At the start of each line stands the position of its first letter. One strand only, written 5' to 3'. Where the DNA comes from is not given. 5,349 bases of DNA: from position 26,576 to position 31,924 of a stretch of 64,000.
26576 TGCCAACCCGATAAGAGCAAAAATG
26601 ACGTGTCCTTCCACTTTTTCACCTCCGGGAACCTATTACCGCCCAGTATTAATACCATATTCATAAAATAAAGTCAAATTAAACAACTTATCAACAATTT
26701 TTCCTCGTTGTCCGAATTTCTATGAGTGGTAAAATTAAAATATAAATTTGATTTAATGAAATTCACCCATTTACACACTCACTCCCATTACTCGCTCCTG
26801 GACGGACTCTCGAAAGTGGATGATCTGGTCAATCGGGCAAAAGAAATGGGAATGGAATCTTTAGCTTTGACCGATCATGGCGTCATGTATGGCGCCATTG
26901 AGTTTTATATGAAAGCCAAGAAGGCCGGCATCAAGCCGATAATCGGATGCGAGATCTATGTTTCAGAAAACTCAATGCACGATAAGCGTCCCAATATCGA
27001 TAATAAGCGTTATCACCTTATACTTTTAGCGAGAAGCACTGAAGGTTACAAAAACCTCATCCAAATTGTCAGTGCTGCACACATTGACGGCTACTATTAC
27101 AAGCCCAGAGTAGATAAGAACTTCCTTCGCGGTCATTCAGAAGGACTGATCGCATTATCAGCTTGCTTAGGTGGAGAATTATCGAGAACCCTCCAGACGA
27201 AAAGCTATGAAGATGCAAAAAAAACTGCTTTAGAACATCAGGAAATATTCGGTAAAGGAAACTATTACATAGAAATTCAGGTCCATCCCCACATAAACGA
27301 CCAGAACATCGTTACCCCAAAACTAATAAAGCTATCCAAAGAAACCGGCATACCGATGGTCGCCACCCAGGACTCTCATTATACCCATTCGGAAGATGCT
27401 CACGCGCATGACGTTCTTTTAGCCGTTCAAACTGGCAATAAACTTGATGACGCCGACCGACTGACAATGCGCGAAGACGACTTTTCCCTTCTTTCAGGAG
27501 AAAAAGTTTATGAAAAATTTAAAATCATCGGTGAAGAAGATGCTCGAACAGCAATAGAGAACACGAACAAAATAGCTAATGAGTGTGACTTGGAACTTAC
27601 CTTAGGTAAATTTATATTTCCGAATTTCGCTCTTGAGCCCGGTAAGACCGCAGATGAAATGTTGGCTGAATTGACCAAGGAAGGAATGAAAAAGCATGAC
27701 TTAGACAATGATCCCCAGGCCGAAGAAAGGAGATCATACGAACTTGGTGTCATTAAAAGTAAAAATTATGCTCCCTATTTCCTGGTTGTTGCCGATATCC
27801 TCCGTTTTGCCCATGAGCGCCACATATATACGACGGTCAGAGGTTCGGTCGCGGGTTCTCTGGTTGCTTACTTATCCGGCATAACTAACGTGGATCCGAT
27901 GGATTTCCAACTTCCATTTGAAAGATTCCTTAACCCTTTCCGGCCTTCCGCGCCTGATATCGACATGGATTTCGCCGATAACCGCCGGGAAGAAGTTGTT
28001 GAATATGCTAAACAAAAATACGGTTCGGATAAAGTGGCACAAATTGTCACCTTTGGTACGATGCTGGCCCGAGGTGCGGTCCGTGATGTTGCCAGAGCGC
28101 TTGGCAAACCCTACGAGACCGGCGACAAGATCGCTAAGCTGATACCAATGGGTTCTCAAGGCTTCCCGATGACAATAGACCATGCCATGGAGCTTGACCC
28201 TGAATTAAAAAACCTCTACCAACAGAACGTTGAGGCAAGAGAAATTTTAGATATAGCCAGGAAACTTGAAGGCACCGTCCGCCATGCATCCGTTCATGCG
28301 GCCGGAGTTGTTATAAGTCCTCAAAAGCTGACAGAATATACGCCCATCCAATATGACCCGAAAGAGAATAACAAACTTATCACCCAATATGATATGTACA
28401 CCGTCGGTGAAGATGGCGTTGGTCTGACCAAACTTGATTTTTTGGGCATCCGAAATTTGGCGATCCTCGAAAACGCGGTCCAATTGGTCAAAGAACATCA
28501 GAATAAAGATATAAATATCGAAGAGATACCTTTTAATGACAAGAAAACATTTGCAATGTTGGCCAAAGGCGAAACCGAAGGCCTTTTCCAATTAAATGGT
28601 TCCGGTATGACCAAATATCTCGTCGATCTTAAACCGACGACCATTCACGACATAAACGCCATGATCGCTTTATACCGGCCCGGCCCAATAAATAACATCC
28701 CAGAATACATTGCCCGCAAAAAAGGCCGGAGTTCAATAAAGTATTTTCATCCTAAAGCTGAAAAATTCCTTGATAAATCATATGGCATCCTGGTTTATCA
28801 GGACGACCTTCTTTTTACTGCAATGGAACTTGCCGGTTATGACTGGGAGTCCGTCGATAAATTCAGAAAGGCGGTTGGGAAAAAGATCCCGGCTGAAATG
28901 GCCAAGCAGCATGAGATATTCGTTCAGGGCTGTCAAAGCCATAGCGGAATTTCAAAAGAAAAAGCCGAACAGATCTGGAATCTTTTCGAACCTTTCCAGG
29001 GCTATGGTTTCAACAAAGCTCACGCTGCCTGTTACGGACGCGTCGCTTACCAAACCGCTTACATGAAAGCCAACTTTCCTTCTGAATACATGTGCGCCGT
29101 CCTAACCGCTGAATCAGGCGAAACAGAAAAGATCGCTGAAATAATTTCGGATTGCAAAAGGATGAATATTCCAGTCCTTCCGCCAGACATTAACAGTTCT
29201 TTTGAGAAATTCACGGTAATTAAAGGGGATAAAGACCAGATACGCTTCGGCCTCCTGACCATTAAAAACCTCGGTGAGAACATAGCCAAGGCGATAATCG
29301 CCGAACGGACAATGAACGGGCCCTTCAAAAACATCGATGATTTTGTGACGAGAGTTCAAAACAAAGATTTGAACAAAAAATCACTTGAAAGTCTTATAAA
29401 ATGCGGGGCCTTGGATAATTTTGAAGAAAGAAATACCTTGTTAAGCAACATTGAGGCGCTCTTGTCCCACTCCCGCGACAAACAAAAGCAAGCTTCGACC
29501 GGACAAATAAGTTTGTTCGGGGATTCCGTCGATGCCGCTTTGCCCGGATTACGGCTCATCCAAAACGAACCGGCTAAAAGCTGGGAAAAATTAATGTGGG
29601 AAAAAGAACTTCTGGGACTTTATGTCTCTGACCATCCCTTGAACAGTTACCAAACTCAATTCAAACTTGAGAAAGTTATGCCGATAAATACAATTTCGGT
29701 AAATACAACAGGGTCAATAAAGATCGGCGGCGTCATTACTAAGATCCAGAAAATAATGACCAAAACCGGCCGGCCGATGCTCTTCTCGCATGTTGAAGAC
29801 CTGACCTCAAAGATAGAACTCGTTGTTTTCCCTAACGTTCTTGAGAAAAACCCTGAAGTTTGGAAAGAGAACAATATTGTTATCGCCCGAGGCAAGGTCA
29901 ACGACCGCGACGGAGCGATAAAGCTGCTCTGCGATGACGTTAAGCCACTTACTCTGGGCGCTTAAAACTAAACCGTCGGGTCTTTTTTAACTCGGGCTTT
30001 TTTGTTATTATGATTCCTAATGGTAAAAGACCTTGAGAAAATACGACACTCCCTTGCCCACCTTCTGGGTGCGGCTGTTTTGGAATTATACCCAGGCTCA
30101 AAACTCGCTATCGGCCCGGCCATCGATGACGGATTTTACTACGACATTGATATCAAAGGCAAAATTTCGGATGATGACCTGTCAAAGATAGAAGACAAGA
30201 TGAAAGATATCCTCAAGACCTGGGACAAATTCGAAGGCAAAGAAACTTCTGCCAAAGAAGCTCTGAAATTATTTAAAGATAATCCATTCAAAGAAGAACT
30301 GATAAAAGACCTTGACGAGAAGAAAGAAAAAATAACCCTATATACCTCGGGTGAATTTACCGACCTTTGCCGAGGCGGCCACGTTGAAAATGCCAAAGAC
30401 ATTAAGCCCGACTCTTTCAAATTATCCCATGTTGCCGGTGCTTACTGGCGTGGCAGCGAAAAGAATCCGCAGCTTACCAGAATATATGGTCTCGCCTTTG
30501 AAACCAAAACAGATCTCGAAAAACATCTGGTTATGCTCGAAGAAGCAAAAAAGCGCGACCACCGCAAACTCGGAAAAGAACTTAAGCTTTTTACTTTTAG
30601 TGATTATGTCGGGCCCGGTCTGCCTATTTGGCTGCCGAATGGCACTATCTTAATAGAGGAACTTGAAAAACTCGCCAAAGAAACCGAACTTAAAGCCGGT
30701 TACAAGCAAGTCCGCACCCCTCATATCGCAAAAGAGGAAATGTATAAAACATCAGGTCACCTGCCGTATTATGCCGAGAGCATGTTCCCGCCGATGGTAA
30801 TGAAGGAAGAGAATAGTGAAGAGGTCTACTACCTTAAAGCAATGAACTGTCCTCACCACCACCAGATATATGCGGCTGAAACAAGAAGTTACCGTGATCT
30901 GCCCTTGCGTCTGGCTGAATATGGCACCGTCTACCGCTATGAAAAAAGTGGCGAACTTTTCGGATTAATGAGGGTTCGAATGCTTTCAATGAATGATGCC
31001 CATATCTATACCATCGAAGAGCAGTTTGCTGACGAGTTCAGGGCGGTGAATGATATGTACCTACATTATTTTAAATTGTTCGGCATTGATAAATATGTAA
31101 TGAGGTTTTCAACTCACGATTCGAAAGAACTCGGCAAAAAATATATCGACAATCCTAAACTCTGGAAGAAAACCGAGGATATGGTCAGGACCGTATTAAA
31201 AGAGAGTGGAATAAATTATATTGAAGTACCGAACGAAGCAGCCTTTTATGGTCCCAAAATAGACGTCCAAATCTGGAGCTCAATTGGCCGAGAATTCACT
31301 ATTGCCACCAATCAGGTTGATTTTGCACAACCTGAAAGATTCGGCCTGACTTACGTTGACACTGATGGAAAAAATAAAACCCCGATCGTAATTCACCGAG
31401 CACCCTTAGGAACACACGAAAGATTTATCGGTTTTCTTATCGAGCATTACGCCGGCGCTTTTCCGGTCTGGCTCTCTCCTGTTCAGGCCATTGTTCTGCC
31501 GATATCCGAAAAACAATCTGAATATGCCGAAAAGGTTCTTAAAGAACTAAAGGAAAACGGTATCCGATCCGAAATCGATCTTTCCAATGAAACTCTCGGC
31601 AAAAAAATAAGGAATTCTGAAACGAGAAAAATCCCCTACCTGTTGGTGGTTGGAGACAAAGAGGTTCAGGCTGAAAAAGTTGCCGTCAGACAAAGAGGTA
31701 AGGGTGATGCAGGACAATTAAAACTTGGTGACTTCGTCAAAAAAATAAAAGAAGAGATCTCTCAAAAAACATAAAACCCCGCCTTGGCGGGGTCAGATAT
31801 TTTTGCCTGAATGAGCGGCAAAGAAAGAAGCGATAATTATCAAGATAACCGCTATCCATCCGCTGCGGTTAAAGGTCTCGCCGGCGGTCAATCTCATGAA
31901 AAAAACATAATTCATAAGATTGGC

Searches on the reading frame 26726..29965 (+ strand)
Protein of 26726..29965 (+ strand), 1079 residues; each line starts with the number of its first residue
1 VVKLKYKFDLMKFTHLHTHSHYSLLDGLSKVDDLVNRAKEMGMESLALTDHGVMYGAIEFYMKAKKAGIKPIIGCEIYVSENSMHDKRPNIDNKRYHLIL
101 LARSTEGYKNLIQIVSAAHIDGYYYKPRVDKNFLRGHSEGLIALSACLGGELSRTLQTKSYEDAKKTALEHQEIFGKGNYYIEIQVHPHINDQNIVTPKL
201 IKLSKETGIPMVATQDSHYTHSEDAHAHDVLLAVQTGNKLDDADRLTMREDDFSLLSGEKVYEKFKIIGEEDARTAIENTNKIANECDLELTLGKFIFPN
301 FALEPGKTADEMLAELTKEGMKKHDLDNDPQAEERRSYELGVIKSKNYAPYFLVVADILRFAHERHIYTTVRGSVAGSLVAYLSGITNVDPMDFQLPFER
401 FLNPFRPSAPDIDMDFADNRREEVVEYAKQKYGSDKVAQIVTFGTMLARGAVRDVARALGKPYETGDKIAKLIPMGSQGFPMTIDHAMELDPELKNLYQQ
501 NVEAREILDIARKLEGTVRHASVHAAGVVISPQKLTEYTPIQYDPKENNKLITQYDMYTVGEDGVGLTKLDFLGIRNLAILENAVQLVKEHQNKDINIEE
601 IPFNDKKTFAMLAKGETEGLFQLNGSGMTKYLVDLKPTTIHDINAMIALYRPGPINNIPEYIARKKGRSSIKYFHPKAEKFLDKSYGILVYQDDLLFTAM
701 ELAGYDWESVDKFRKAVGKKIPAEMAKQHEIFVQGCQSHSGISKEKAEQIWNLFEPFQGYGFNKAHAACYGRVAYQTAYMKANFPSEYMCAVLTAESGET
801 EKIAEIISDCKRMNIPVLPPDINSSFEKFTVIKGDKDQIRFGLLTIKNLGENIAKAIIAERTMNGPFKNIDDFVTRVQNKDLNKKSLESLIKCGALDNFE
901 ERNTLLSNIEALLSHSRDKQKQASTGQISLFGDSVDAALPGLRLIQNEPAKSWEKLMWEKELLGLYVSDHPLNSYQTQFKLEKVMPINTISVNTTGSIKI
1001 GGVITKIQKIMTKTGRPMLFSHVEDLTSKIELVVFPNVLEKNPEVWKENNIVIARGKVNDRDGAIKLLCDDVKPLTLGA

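Call 92: search_protein_families(library=pfam, proteins=[window:26726-29965:+], max_evalue=0.0001)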
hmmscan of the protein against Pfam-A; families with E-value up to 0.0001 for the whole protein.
window:26726-29965:+ (1079 aa): 6 families
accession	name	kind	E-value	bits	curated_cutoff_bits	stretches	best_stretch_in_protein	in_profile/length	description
PF07733.18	DNA_pol3_alpha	-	1e-87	294.5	23.9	1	312-574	2-260/260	Bacterial DNA polymerase III alpha NTPase domain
PF02811.25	PHP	-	1.2e-59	201.7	26.4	1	15-187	1-164/164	PHP domain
PF17657.6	DNA_pol3_finger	-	1.2e-50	171.6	22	1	577-739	1-165/166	Bacterial DNA polymerase III alpha subunit finger domain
PF14579.12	HHH_6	-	1.7e-29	102.3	25.6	1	815-903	2-88/90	Helix-hairpin-helix motif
PF01336.31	tRNA_anti-codon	-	1.1e-10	41.7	27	1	999-1075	2-75/75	OB-fold nucleic acid binding domain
PF12836.13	HHH_3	-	1.8e-05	25.2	27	1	844-874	17-47/65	Helix-hairpin-helix motif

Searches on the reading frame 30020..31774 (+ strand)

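Call 92: search_protein_families(library=pfam, proteins=[window:30020-31774:+], max_evalue=0.0001)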
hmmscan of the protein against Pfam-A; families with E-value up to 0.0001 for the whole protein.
window:30020-31774:+ (584 aa): 3 families
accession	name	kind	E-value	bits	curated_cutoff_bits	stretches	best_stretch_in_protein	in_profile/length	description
PF00587.30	tRNA-synt_2b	-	2.1e-42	145.6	29.3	1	263-477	5-179/179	tRNA synthetase class II core domain (G, H, P, S and T)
PF03129.25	HGTP_anticodon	-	1e-25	90.1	21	1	489-579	1-94/94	Anticodon binding domain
PF07973.19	tRNA_SAD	-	2.7e-10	40.5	24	1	105-156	1-44/44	Threonyl and Alanyl tRNA synthetase second additional domain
